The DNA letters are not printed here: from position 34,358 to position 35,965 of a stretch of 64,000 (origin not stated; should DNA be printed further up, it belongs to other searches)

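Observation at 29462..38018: rnfC-DG-E-A-B directly followed by nrfA and resB/ccsA, with no NrfH: possible Rnf-linked nitrite ammonification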

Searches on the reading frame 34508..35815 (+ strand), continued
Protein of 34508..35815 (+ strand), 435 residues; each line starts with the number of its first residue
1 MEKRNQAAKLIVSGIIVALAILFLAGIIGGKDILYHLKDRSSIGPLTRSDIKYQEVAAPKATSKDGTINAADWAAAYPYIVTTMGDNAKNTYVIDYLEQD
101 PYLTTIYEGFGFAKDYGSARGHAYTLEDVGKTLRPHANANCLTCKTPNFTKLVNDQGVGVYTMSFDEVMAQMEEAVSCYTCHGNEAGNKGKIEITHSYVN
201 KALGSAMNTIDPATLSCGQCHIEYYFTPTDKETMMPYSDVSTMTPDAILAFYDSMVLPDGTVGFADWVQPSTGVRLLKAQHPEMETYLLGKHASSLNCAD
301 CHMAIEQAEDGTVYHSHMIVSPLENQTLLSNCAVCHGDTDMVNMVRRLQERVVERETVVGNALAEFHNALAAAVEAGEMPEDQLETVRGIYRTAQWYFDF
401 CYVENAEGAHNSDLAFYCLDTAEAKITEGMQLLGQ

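Call 69: search_protein_representatives(protein=window:34508-35815:+)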
Query: 435 residues. Proteins with E-value up to 0.001 (for the whole library): 774; up to 1e-10: 414; up to 1e-30: 124. The best 150 are listed.
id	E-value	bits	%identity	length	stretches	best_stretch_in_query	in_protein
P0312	3.3e-163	559.8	61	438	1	1-433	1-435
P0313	5.5e-160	549.2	64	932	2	73-433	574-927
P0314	6.7e-157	539.0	62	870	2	67-434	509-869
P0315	2.5e-156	537.1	63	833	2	72-434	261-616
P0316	1.6e-146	504.8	59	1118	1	9-433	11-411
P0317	1.7e-144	498.2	62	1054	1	79-434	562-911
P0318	2.9e-144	497.4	61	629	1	55-433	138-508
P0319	1.1e-141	488.9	60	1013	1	83-433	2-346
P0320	4.0e-137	473.9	57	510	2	79-434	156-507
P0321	3.3e-131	454.4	51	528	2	1-432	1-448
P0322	4.0e-129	447.5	54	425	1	3-428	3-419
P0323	1.4e-123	429.3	58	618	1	76-433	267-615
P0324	2.0e-123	428.7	73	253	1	2-248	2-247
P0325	1.7e-111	389.4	64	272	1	160-434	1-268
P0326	2.2e-108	379.2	51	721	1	63-432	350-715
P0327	2.9e-102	359.0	47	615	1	69-428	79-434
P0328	3.8e-102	358.6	46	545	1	51-432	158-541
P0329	1.3e-101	356.8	49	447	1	68-429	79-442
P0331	7.7e-97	341.2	45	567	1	47-428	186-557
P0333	4.8e-93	328.6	46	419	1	48-429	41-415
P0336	6.3e-77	275.6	43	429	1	57-434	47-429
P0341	3.3e-71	256.7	42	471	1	67-428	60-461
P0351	1.7e-60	221.4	41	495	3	170-287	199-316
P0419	8.0e-34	133.6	51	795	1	304-433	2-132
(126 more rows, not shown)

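Call 70: search_protein_families(library=pfam, proteins=[P0313, P0315, P0316, P0317, P0318, P0319, P0320, P0323, P0327, P0328], max_evalue=0.00001)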
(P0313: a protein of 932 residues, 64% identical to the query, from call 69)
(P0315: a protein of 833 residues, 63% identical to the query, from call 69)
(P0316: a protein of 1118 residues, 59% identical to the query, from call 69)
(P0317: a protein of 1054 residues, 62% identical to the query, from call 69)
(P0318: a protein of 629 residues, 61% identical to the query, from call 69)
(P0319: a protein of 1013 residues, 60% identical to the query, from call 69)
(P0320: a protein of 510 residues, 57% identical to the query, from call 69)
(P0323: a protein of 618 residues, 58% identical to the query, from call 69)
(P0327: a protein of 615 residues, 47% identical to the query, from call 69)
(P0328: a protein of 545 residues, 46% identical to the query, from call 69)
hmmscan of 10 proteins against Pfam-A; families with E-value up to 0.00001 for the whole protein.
P0313 (932 aa): 3 families
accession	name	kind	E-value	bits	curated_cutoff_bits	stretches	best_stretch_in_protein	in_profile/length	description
PF02335.20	Cytochrom_C552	-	6.6e-78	263.1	24.1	1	591-929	30-382/438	Cytochrome c552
PF04205.19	FMN_bind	-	1.5e-25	90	22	3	420-484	5-75/77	FMN-binding domain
PF14522.11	Cytochrome_C7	-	6.7e-06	26.3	24.8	0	785-836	7-54/67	Cytochrome c7 and related cytochrome c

P0315 (833 aa): 4 families
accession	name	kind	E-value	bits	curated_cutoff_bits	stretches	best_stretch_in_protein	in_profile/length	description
PF02335.20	Cytochrom_C552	-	7.9e-81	272.7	24.1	1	279-624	30-390/438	Cytochrome c552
PF04205.19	FMN_bind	-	3e-21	76.3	22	1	173-238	5-76/77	FMN-binding domain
PF10437.14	Lip_prot_lig_C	-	8.4e-08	32.5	24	0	163-193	6-36/85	Bacterial lipoate protein ligase C-terminus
PF14522.11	Cytochrome_C7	-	1.6e-06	28.3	24.8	0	473-523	7-53/67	Cytochrome c7 and related cytochrome c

P0316 (1118 aa): 3 families
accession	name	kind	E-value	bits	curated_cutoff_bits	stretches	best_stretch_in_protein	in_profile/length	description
PF02335.20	Cytochrom_C552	-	7.3e-80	269.5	24.1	1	73-426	29-396/438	Cytochrome c552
PF16244.11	DUF4901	-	2.5e-06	28.1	27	0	599-653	41-96/148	YcdB, YcdC repeated domain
PF22113.1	Mtrc-MtrF_II-IV_dom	-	4.1e-06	26.9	30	0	112-207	71-165/176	Outer membrane cytochrome MtrC/MtrF-like, domains II/IV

P0317 (1054 aa): 3 families
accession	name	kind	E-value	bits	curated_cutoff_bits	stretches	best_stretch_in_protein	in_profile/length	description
PF02335.20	Cytochrom_C552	-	5.1e-82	276.6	24.1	1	572-947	29-421/438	Cytochrome c552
PF04205.19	FMN_bind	-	2.3e-35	121.5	22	2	187-264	1-75/77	FMN-binding domain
PF22113.1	Mtrc-MtrF_II-IV_dom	-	3.5e-06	27.1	30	0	610-706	70-165/176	Outer membrane cytochrome MtrC/MtrF-like, domains II/IV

P0318 (629 aa): 3 families
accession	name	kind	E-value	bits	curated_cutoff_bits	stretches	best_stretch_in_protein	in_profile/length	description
PF02335.20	Cytochrom_C552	-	1.5e-81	275.1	24.1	1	170-529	29-406/438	Cytochrome c552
PF04205.19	FMN_bind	-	4.8e-15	56.4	22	1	57-135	1-76/77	FMN-binding domain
PF14522.11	Cytochrome_C7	-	9.8e-07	29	24.8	0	365-416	7-54/67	Cytochrome c7 and related cytochrome c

P0319 (1013 aa): 2 families
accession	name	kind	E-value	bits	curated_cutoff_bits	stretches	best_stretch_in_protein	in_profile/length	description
PF02335.20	Cytochrom_C552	-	3.8e-82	277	24.1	1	9-357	30-391/438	Cytochrome c552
PF04205.19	FMN_bind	-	6.3e-29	100.9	22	2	484-563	1-76/77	FMN-binding domain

P0320 (510 aa): 4 families
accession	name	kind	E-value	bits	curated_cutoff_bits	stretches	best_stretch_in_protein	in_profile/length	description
PF02335.20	Cytochrom_C552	-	7.6e-75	253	24.1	1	164-506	31-380/438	Cytochrome c552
PF04205.19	FMN_bind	-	2.9e-10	41.1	22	1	55-133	1-76/77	FMN-binding domain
PF14522.11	Cytochrome_C7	-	3.8e-07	30.3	24.8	0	360-414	6-54/67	Cytochrome c7 and related cytochrome c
PF22113.1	Mtrc-MtrF_II-IV_dom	-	2.8e-06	27.4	30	0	205-299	71-164/176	Outer membrane cytochrome MtrC/MtrF-like, domains II/IV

P0323 (618 aa): 4 families
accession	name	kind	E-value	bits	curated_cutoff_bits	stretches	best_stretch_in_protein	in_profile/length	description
PF02335.20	Cytochrom_C552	-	1.1e-81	275.5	24.1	1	275-611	16-376/438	Cytochrome c552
PF04205.19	FMN_bind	-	5.5e-28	97.9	22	2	180-247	5-76/77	FMN-binding domain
PF22113.1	Mtrc-MtrF_II-IV_dom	-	2.1e-09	37.6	30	0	319-410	71-164/176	Outer membrane cytochrome MtrC/MtrF-like, domains II/IV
PF14522.11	Cytochrome_C7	-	6.1e-06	26.4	24.8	0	472-524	6-54/67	Cytochrome c7 and related cytochrome c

P0327 (615 aa): 3 families
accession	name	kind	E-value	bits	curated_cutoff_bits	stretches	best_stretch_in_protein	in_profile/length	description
PF02335.20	Cytochrom_C552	-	6e-73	246.7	24.1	1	81-473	3-420/438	Cytochrome c552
PF04205.19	FMN_bind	-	2.9e-13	50.7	22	1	537-607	4-76/77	FMN-binding domain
PF22113.1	Mtrc-MtrF_II-IV_dom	-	1.6e-08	34.7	30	0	137-230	70-165/176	Outer membrane cytochrome MtrC/MtrF-like, domains II/IV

P0328 (545 aa): 3 families
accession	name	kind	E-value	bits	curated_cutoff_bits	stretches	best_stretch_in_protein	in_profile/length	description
PF02335.20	Cytochrom_C552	-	3.2e-73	247.6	24.1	1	180-543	4-381/438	Cytochrome c552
PF04205.19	FMN_bind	-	3.3e-14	53.7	22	1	72-144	1-77/77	FMN-binding domain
PF22113.1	Mtrc-MtrF_II-IV_dom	-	5.3e-07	29.8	30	0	239-330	72-165/176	Outer membrane cytochrome MtrC/MtrF-like, domains II/IV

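Call 71: find_encoding_contigs(protein=P0313, flank=10000, max_places=2)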
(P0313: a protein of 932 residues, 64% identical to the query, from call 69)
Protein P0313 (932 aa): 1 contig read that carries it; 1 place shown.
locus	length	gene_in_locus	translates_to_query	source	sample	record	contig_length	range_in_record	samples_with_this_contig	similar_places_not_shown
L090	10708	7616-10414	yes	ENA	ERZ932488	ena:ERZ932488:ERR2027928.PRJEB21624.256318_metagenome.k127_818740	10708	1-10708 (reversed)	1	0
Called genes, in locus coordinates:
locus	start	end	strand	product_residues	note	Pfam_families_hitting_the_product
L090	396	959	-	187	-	-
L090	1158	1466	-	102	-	-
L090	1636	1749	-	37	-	-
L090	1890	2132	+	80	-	PF13560:HTH_31, PF13443:HTH_26, PF01381:HTH_3 (weak)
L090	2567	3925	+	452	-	PF13375:RnfC_N, PF01512:Complex1_51K, PF10531:SLBB (weak), PF13183:Fer4_8 (faint), PF12838:Fer4_7 (faint), PF13187:Fer4_9 (faint), PF12837:Fer4_6 (weak), PF13237:Fer4_10, +6 more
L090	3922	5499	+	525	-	PF03116:NQR2_RnfD_RnfE, PF04205:FMN_bind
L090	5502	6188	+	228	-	PF02508:Rnf-Nqr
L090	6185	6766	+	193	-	PF02508:Rnf-Nqr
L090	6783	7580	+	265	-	PF04060:FeS, PF13237:Fer4_10 (weak), PF12838:Fer4_7 (weak), PF13187:Fer4_9 (weak), PF14697:Fer4_21, PF00037:Fer4 (weak), PF12797:Fer4_2 (weak), PF12837:Fer4_6 (weak), +8 more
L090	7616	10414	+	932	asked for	PF10437:Lip_prot_lig_C (faint), PF04205:FMN_bind, PF02335:Cytochrom_C552, PF14522:Cytochrome_C7 (faint)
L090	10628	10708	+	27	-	?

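Call 72: search_protein_families(library=pfam, proteins=[P0331, P0321, P0312, P0322, P0329, P0333, P0336, P0341, P0351, P0419], max_evalue=0.00001)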
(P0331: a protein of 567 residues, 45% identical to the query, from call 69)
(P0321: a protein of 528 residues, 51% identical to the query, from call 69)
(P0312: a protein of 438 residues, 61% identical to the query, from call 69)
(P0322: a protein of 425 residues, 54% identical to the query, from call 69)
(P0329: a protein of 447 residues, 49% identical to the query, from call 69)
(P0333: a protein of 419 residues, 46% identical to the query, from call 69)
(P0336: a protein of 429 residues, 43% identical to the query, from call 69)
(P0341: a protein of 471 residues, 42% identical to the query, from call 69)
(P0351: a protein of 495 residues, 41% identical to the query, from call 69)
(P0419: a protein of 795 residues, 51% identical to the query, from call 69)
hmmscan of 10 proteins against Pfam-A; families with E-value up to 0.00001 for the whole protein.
P0331 (567 aa): 4 families
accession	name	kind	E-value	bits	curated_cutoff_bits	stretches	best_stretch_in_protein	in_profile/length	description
PF02335.20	Cytochrom_C552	-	4.4e-69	234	24.1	1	210-558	4-376/438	Cytochrome c552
PF04205.19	FMN_bind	-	1.6e-15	57.9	22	1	83-167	1-77/77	FMN-binding domain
PF22113.1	Mtrc-MtrF_II-IV_dom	-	4.7e-06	26.7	30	0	423-481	78-138/176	Outer membrane cytochrome MtrC/MtrF-like, domains II/IV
PF14522.11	Cytochrome_C7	-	8.4e-06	26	24.8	0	422-473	7-54/67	Cytochrome c7 and related cytochrome c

P0321 (528 aa): 2 families
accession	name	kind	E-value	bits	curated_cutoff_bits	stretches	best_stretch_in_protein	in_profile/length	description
PF02335.20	Cytochrom_C552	-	1.7e-76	258.4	24.1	1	76-451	15-382/438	Cytochrome c552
PF22113.1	Mtrc-MtrF_II-IV_dom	-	3.5e-06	27.1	30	0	238-364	8-138/176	Outer membrane cytochrome MtrC/MtrF-like, domains II/IV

P0312 (438 aa): 3 families
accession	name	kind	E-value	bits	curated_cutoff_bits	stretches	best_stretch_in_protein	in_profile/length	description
PF02335.20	Cytochrom_C552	-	4.5e-76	257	24.1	1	66-434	4-379/438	Cytochrome c552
PF22113.1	Mtrc-MtrF_II-IV_dom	-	2.7e-06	27.5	30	0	165-227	73-131/176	Outer membrane cytochrome MtrC/MtrF-like, domains II/IV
PF14522.11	Cytochrome_C7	-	5.2e-06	26.6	24.8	0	287-334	8-50/67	Cytochrome c7 and related cytochrome c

P0322 (425 aa): 4 families
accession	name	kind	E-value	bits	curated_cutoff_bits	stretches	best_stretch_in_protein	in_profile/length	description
PF02335.20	Cytochrom_C552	-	4.5e-79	266.9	24.1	1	67-422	3-378/438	Cytochrome c552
PF22113.1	Mtrc-MtrF_II-IV_dom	-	1.7e-06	28.2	30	0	129-217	75-164/176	Outer membrane cytochrome MtrC/MtrF-like, domains II/IV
PF14522.11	Cytochrome_C7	-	1.7e-06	28.2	24.8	0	281-333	7-54/67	Cytochrome c7 and related cytochrome c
PF14537.11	Cytochrom_c3_2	-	2.1e-06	28.5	25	0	281-339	1-45/79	Cytochrome c3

P0329 (447 aa): 2 families
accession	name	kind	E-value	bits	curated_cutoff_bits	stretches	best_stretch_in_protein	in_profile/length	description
PF02335.20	Cytochrom_C552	-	5.4e-70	237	24.1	1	83-442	4-376/438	Cytochrome c552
PF22113.1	Mtrc-MtrF_II-IV_dom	-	7.8e-08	32.5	30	0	305-363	77-140/176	Outer membrane cytochrome MtrC/MtrF-like, domains II/IV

P0333 (419 aa): 2 families
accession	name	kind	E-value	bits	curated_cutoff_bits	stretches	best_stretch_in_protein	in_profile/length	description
PF02335.20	Cytochrom_C552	-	1e-79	269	24.1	1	63-418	3-379/438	Cytochrome c552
PF14522.11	Cytochrome_C7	-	3e-06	27.4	24.8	0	129-211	9-67/67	Cytochrome c7 and related cytochrome c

P0336 (429 aa): 2 families
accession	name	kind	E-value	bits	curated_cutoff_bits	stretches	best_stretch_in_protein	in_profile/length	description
PF02335.20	Cytochrom_C552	-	1.5e-79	268.5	24.1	1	60-426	3-378/438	Cytochrome c552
PF14522.11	Cytochrome_C7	-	4.4e-06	26.9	24.8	0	132-215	12-67/67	Cytochrome c7 and related cytochrome c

P0341 (471 aa): 1 family
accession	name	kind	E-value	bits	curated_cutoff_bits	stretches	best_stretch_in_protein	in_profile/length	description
PF02335.20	Cytochrom_C552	-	1.8e-62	212.2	24.1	1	65-468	4-382/438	Cytochrome c552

P0351 (495 aa): 1 family
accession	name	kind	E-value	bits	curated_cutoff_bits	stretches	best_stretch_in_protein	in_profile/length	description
PF02335.20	Cytochrom_C552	-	1e-48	166.9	24.1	1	54-492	3-382/438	Cytochrome c552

P0419 (795 aa): 3 families
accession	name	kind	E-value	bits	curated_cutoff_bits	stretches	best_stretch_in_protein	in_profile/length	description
PF02335.20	Cytochrom_C552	-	1.9e-20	73.7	24.1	1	1-152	252-404/438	Cytochrome c552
PF04205.19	FMN_bind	-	4.1e-17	63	22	1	162-241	1-76/77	FMN-binding domain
PF04886.17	PT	-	4.1e-15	55.5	26.2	2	622-657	1-36/36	PT disordered repeat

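Call 73: find_encoding_contigs(protein=P0327, flank=10000, max_places=2)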
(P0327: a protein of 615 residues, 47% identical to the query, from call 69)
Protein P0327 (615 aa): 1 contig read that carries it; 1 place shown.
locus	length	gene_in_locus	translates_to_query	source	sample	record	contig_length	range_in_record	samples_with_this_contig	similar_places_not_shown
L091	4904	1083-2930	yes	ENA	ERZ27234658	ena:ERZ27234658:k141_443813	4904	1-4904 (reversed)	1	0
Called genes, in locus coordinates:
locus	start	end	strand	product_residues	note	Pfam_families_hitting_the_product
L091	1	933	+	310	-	?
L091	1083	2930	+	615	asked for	PF02335:Cytochrom_C552, PF22113:Mtrc-MtrF_II-IV_dom (faint), PF04205:FMN_bind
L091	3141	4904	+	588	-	?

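Call 74: find_encoding_contigs(protein=P0331, flank=10000, max_places=2)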
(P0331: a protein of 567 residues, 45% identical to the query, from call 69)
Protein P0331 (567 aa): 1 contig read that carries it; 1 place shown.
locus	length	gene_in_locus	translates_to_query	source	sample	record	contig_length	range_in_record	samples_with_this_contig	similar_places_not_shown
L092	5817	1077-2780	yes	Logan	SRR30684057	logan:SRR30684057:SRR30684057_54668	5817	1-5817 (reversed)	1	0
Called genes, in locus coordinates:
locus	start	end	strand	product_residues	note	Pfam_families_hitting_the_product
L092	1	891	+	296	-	?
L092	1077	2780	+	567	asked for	PF04205:FMN_bind, PF02335:Cytochrom_C552, PF22113:Mtrc-MtrF_II-IV_dom (faint), PF14522:Cytochrome_C7 (faint)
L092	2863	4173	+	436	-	PF05140:ResB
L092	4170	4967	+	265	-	PF01578:Cytochrom_C_asm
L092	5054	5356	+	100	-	-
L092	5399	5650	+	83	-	-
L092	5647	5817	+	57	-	?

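Call 75: search_protein_families(library=pfam, proteins=[L091:1-933:+, L091:3141-4904:+, L092:1-891:+, L092:5054-5356:+, L092:5399-5650:+], max_evalue=0.0001)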
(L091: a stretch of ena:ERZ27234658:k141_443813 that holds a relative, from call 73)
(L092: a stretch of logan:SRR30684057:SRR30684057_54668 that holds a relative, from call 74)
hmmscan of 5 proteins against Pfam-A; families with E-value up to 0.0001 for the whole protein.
L091:1-933:+ (310 aa): 2 families
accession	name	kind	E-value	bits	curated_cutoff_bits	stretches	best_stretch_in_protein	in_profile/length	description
PF02335.20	Cytochrom_C552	-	3e-63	214.7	24.1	1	1-305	61-376/438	Cytochrome c552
PF22113.1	Mtrc-MtrF_II-IV_dom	-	1.6e-08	34.8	30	0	9-100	72-165/176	Outer membrane cytochrome MtrC/MtrF-like, domains II/IV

L091:3141-4904:+ (588 aa): 2 families
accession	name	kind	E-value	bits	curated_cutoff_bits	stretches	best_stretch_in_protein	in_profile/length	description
PF00270.35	DEAD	-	1.1e-25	90.7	26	1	289-464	2-166/167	DEAD/DEAH box helicase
PF00271.37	Helicase_C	-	9.4e-12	45.6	23.5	1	501-588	1-89/110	Helicase conserved C-terminal domain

L092:1-891:+ (296 aa): 1 family
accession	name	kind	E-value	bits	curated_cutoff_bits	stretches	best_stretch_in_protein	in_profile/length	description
PF05857.17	TraX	-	4.2e-32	112.3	25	1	54-292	4-216/217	TraX protein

L092:5054-5356:+ (100 aa): 0 families

L092:5399-5650:+ (83 aa): 0 families

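Call 79: list_cluster_members(proteins=[P0086, P0155, P0163, P0304, P0073, P0099, P0077, P0141, P0054, P0292])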
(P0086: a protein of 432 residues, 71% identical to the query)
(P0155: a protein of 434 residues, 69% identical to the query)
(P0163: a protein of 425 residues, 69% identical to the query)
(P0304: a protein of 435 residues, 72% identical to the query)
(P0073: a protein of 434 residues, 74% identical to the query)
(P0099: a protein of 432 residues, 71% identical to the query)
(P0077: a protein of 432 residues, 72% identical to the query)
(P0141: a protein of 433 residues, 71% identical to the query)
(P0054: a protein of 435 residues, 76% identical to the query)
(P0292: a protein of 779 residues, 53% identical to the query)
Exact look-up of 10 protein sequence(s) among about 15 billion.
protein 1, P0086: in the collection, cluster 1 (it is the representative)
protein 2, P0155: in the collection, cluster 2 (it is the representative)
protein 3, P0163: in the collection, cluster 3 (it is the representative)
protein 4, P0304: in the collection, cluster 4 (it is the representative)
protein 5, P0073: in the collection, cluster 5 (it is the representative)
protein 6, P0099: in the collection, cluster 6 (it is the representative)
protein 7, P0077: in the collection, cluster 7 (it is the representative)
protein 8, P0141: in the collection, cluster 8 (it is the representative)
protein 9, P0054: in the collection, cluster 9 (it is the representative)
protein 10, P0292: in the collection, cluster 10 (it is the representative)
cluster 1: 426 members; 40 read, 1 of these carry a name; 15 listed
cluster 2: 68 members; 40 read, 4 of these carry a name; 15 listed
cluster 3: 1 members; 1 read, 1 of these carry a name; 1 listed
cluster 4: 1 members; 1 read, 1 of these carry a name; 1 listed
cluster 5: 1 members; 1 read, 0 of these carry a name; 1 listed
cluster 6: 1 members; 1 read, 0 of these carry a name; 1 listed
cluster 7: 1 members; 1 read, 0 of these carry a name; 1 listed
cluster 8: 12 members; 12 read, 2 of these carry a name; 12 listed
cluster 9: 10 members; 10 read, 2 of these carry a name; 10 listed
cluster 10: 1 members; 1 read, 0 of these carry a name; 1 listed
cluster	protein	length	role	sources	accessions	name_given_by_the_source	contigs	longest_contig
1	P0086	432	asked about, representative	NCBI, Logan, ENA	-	-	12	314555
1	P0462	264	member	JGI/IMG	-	Na+-translocating ferredoxin:NAD+ oxidoreductase RNF subunit RnfB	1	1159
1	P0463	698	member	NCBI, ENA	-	-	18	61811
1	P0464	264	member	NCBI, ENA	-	-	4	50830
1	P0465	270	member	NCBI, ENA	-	-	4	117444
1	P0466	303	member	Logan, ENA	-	-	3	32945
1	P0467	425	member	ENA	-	-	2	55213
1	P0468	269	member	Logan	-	-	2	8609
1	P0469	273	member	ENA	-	-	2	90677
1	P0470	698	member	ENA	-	-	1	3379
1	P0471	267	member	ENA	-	-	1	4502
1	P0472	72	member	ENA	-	-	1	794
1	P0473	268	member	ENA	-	-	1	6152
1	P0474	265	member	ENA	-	-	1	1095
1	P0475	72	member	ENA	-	-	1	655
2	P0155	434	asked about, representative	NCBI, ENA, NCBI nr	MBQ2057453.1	MAG: ammonia-forming cytochrome c nitrite reductase subunit c552 [Oscillospiraceae ... | ammonia-forming cytochrome c nitrite reductase subunit c552 [Oscillospiraceae bacterium]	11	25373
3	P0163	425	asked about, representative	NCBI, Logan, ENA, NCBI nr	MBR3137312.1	MAG: ammonia-forming cytochrome c nitrite reductase subunit c552 [Clostridia bacterium] | ammonia-forming cytochrome c nitrite reductase subunit c552 [Clostridia bacterium]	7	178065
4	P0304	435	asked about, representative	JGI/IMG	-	nitrite reductase (cytochrome c-552)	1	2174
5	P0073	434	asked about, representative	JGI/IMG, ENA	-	-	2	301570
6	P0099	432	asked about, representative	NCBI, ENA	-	-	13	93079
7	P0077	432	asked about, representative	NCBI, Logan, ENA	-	-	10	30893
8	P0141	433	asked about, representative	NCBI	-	-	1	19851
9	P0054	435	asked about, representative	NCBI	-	-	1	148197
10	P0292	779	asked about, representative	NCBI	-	-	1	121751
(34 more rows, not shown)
